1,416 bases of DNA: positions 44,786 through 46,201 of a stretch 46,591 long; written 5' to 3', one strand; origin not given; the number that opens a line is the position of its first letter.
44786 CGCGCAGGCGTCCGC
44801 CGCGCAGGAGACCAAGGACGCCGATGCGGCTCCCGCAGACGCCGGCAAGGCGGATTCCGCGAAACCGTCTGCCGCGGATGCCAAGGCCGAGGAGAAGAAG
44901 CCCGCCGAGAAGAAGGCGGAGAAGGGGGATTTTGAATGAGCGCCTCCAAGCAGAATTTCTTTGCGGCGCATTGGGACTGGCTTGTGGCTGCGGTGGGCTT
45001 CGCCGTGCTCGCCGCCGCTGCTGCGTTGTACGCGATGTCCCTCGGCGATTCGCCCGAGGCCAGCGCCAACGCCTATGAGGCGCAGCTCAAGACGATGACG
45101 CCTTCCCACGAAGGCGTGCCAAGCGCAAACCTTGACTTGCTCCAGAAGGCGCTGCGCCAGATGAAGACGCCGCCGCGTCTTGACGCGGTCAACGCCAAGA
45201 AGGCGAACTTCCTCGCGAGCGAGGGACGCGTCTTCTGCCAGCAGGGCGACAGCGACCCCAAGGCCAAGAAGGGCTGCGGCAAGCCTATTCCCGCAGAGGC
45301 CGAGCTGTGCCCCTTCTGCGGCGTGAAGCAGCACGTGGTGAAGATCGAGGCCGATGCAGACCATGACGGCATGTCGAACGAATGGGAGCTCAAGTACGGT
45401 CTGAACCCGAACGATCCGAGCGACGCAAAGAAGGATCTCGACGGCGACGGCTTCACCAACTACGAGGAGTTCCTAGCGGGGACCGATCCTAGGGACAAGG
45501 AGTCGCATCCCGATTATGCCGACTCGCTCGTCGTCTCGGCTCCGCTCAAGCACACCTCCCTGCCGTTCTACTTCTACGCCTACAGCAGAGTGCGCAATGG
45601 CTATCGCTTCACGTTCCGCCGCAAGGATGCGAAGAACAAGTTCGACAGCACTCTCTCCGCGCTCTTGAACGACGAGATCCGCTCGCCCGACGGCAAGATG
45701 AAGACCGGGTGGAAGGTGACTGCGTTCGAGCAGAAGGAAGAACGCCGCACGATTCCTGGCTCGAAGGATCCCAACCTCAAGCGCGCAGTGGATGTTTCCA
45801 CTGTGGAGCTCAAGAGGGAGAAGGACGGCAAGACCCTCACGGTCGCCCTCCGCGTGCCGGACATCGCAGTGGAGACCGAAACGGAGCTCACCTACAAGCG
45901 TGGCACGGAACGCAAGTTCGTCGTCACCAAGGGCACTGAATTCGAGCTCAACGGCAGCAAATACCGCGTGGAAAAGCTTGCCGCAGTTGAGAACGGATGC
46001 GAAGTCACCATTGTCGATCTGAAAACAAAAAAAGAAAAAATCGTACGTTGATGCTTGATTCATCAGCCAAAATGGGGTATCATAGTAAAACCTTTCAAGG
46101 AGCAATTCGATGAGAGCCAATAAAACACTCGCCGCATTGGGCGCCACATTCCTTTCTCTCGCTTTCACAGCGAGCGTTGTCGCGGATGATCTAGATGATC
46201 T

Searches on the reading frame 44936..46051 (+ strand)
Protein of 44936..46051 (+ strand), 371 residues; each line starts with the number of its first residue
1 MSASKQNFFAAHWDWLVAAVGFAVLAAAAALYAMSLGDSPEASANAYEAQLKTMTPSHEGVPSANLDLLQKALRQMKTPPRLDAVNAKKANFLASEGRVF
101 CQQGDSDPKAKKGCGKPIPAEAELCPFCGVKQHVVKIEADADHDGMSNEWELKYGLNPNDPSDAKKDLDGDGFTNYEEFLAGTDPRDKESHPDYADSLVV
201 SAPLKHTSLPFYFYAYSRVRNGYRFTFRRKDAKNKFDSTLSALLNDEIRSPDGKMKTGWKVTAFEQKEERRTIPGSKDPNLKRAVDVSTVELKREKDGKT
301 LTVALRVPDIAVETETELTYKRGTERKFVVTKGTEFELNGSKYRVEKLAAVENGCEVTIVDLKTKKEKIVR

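Call 24: find_encoding_contigs(protein=window:44936-46051:+, flank=10000, max_places=4)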
Protein window:44936-46051:+ (371 aa): 6 contigs read that carry it; 4 places shown.
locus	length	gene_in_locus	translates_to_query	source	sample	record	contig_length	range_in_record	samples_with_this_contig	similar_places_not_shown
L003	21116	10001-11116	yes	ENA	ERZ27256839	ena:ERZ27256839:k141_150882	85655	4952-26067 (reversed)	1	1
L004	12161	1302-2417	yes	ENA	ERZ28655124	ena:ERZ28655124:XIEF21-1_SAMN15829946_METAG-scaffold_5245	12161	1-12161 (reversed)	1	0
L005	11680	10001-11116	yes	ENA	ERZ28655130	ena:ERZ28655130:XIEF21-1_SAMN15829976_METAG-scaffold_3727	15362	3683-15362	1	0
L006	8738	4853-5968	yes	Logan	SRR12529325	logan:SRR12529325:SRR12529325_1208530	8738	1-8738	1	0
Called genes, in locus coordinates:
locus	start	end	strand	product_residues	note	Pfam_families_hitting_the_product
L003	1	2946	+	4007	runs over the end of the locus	PF18884:TSP3_bac (faint), PF13385:Laminin_G_3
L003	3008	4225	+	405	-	PF00871:Acetate_kinase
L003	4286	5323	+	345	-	PF01515:PTA_PTB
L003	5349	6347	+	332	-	PF13580:SIS_2 (faint), PF01380:SIS, PF00571:CBS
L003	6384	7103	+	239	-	PF28178:Amuc_1102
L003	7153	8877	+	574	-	PF11104:PilM_2, PF06723:MreB_Mbl (faint), PF14450:FtsA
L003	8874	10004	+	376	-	PF28028:Amuc_1100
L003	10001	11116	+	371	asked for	PF18884:TSP3_bac (weak)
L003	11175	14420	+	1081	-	PF00263:Secretin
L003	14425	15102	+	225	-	PF01121:CoaE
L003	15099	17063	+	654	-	PF07497:Rho_RNA_bind, PF00006:ATP-synt_ab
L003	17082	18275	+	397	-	PF01266:DAO, PF13450:NAD_binding_8, PF01593:Amino_oxidase (weak), PF03275:GLF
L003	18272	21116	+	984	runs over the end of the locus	PF02739:5_3_exonuc_N, PF01367:5_3_exonuc, PF01612:DNA_pol_A_exo1, PF00476:DNA_pol_A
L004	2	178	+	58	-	?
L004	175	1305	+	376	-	PF28028:Amuc_1100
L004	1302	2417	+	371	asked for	PF18884:TSP3_bac (weak)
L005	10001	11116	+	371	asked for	PF18884:TSP3_bac (weak)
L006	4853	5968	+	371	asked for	PF18884:TSP3_bac (weak)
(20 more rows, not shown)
